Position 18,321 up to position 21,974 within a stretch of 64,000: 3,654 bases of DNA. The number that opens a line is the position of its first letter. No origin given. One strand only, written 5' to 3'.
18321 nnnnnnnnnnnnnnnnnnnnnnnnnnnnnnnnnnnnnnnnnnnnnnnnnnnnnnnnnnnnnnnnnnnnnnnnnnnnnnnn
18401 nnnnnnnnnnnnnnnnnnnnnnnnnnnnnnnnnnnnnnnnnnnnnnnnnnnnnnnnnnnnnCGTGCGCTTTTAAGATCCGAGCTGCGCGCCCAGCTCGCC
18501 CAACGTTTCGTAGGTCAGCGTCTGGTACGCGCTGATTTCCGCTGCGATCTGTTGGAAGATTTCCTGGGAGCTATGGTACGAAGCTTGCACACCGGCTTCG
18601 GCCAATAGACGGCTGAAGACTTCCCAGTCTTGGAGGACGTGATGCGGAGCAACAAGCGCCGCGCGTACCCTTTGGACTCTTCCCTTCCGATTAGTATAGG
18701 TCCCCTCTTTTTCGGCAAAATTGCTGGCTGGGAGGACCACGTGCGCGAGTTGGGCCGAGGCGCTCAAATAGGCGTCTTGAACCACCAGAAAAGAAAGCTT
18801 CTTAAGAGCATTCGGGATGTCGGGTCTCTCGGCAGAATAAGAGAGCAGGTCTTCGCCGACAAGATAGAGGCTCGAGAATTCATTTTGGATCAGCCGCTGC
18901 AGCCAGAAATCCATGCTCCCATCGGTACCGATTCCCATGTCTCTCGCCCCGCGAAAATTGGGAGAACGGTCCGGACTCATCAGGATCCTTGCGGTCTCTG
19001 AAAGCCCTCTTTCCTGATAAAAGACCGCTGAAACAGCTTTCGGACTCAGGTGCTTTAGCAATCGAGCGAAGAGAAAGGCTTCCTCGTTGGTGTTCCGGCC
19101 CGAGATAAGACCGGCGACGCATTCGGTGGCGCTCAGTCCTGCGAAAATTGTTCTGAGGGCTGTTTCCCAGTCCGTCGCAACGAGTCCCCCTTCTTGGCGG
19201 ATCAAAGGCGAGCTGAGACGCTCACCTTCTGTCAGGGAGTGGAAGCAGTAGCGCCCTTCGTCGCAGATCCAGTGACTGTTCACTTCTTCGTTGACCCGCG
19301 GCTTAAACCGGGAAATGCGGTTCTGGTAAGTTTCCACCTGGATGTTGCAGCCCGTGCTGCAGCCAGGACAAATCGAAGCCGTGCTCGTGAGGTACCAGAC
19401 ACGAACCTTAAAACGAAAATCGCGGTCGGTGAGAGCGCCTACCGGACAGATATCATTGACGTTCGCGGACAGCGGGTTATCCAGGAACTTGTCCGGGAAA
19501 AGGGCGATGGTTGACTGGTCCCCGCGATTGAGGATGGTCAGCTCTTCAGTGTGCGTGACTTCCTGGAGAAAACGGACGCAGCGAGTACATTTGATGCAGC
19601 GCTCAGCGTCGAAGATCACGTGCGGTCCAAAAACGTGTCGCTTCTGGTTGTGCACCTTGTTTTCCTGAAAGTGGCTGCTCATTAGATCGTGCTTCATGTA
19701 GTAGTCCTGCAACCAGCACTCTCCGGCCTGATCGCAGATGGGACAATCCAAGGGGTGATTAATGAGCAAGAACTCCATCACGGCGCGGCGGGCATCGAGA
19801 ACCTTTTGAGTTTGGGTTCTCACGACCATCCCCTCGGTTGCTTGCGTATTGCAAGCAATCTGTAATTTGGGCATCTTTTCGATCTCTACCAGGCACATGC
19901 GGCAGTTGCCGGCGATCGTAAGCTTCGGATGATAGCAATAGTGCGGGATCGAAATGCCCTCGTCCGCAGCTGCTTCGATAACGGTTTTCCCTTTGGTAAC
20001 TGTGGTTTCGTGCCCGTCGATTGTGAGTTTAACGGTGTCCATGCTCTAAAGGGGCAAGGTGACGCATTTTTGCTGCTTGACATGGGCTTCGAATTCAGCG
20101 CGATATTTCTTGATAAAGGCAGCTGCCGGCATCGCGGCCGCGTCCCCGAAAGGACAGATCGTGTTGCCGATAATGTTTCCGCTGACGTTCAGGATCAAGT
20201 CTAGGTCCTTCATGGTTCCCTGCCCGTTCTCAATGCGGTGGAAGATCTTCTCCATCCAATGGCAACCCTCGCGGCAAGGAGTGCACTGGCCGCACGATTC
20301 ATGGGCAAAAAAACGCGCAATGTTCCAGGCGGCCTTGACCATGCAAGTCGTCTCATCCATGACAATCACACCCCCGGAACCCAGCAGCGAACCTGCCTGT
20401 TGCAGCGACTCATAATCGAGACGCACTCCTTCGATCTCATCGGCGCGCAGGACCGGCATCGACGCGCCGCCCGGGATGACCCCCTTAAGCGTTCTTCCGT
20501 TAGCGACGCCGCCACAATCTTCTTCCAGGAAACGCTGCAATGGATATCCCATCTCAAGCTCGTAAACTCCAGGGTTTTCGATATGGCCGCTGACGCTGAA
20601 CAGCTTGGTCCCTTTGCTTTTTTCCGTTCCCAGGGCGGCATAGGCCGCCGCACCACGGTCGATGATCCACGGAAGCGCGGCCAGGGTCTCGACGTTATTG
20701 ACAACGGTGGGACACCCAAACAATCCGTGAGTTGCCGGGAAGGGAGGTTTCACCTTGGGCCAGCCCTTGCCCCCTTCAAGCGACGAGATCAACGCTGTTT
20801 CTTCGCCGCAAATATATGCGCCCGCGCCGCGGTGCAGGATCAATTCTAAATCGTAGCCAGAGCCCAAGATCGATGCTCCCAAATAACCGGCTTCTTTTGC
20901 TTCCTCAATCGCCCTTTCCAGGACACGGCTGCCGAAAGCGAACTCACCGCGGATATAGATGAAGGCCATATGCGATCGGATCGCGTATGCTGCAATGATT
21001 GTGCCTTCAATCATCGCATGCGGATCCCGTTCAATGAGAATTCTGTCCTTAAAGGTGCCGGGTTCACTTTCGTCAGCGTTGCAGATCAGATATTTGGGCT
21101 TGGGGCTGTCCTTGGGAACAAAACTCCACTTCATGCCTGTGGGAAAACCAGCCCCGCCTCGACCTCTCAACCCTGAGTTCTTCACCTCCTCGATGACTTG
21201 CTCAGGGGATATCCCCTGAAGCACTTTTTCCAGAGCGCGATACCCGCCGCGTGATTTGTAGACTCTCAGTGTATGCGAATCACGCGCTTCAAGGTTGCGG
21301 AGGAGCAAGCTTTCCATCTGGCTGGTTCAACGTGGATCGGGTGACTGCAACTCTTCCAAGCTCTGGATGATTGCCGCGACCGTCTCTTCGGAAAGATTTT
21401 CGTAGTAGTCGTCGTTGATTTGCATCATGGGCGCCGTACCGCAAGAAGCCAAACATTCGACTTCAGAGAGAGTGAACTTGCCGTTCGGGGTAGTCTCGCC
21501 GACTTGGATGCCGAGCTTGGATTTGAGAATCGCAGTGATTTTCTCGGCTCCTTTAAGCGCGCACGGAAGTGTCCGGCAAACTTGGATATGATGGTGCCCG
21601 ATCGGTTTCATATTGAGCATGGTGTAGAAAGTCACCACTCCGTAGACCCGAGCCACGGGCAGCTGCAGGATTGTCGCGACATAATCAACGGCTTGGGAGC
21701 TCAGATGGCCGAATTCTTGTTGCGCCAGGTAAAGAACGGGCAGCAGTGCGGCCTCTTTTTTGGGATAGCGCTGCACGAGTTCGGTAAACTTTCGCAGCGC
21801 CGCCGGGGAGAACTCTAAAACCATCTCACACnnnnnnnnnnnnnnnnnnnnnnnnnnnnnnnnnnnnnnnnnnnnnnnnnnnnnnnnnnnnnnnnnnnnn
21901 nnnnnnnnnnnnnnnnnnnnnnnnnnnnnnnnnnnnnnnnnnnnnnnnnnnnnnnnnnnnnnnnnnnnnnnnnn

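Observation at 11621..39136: Two complex I operons with complementary subunit content: operon 1 lacks nuoB and nuoI, operon 2 lacks nuoEFG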

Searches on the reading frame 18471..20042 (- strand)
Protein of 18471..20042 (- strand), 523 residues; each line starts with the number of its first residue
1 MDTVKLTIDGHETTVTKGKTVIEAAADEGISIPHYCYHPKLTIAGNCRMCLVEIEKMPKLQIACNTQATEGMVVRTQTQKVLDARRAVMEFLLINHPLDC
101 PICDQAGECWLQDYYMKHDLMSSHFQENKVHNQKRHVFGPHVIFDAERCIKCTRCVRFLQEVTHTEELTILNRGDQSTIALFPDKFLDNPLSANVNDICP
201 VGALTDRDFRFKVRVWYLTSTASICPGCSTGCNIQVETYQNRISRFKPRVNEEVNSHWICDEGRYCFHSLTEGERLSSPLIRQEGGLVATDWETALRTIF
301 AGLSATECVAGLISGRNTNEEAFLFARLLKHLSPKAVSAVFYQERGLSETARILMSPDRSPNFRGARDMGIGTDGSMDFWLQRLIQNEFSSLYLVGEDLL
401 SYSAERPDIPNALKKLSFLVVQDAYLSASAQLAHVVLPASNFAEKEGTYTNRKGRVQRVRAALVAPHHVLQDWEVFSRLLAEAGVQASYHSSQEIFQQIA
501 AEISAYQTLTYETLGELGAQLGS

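Call 3: search_protein_families(library=pfam, proteins=[window:18471-20042:-])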
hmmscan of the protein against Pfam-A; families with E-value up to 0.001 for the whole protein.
window:18471-20042:- (523 aa): 7 families
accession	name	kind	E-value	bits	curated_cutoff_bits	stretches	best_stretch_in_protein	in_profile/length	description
PF22117.2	Fer4_Nqo3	-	8.5e-25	87.2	27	1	139-205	1-67/67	NADH-quinone oxidoreductase subunit 3, ferredoxin-like domain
PF00384.28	Molybdopterin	-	1.1e-24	87.6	24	2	381-480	250-351/353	Molybdopterin oxidoreductase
PF13510.11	Fer2_4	-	6.3e-22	77.9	22.8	1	3-78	3-81/82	2Fe-2S iron-sulfur cluster binding domain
PF10588.14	NADH-G_4Fe-4S_3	-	1.5e-15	56.8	27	1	85-120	1-36/40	NADH-ubiquinone oxidoreductase-G iron-sulfur binding region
PF04879.21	Molybdop_Fe4S4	-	4.1e-09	36.7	22.7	1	219-267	2-50/55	Molybdopterin oxidoreductase Fe4S4 domain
PF22151.2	Fer4_NDSU1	-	7.8e-09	35.4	23.8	1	229-267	12-50/51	NADH-ubiquinone oxidoreductase NDSU1/NuoG-like, 4Fe-4S domain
PF00111.32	Fer2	-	1.7e-07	31.5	21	1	7-56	2-49/77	2Fe-2S iron-sulfur cluster binding domain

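Call 81: search_protein_families(library=ncbifam, proteins=[window:18471-20042:-], max_evalue=1e-10)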
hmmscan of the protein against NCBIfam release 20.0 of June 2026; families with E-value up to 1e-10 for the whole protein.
window:18471-20042:- (523 aa): 13 families
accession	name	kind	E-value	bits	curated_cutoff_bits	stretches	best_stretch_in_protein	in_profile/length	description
TIGR01973.1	NuoG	equivalog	4.9e-142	474.8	470.05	2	6-339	1-336/606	NADH-quinone oxidoreductase subunit NuoG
NF005895.0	PRK07860.1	equivalog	5.2e-109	365.4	802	1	2-328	16-346/811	NADH-quinone oxidoreductase subunit G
NF006305.0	PRK08493.1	equivalog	1.6e-56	191.9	591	2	4-184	2-178/819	NADH-quinone oxidoreductase subunit G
NF040763.1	FeFe_hydrog_A6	exception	2.8e-51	174.6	765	1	4-210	1-211/571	NADH-dependent [FeFe] hydrogenase, group A6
TIGR01591.1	Fdh-alpha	equivalog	1.2e-50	172.3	666.25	2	381-519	376-514/672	formate dehydrogenase subunit alpha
NF005745.0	PRK07569.1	equivalog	1.4e-38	132.6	333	1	2-205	2-208/238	bidirectional hydrogenase complex protein HoxU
NF040762.1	Hydr_FeFe_Clost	exception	3.4e-31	108.5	900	1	5-209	2-209/572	ferredoxin hydrogenase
NF047855.1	AssmNtatRedNasC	equivalog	1.7e-29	102.7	1100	1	381-514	402-541/708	assimilatory nitrate reductase catalytic subunit NasC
NF009454.0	PRK12814.1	equivalog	2.3e-27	95.7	916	1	1-100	1-100/657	putative NADPH-dependent glutamate synthase small subunit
NF041323.1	Nitr_red_NasA_Halo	equivalog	1.9e-22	79.6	1000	1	409-501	394-491/673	assimilatory nitrate reductase NasA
NF010055.0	PRK13532.1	equivalog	1.9e-13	49.6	904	0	409-472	497-560/830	nitrate reductase catalytic subunit NapA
NF012032.0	PRK15488.1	equivalog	6.1e-13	47.7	694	0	403-489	444-533/759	thiosulfate reductase PhsA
TIGR01706.1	NAPA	equivalog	3.1e-12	45.6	930.55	0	409-468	497-556/830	periplasmic nitrate reductase subunit alpha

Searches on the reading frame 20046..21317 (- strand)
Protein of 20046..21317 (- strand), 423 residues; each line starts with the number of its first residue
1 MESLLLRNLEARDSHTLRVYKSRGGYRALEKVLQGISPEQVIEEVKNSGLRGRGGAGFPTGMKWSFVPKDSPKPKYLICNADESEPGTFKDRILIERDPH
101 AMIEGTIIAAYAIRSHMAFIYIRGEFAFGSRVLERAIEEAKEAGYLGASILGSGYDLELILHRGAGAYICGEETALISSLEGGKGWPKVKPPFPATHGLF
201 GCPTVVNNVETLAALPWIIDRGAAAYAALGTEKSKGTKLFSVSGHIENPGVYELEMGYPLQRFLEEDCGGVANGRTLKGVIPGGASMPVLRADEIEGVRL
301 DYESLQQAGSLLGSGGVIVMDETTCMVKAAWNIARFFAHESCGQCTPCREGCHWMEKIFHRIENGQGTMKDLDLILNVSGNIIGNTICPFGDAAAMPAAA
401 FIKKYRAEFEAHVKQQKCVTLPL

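Call 3: search_protein_families(library=pfam, proteins=[window:20046-21317:-])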
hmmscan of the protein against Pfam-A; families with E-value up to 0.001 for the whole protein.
window:20046-21317:- (423 aa): 4 families
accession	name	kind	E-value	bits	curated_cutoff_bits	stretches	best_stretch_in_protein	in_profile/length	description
PF01512.22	Complex1_51K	-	2.4e-47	161.1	31.2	1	45-216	1-149/150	Nuo51 FMN-binding domain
PF10589.14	NADH_4Fe-4S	-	1e-30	105.9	23.5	1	329-412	2-85/85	NADH-ubiquinone oxidoreductase-F iron-sulfur binding region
PF22461.2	SLBB_2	-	1.1e-09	38.7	27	1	238-303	1-68/79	SLBB domain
PF10531.15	SLBB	-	2.4e-06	27.7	27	1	240-289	2-54/55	SLBB domain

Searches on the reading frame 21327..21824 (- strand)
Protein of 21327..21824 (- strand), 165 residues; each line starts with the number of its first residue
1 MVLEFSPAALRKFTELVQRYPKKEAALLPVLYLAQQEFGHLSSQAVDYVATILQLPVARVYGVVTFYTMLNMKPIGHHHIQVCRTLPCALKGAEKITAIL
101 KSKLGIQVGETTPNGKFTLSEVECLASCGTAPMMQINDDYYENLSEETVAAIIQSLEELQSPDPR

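Call 3: search_protein_families(library=pfam, proteins=[window:21327-21824:-])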
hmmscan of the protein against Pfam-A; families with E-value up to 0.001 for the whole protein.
window:21327-21824:- (165 aa): 1 family
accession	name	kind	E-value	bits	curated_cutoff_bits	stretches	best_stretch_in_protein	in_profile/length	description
PF01257.25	2Fe-2S_thioredx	-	8.5e-57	191.5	24.8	1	14-156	2-144/145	Thioredoxin-like [2Fe-2S] ferredoxin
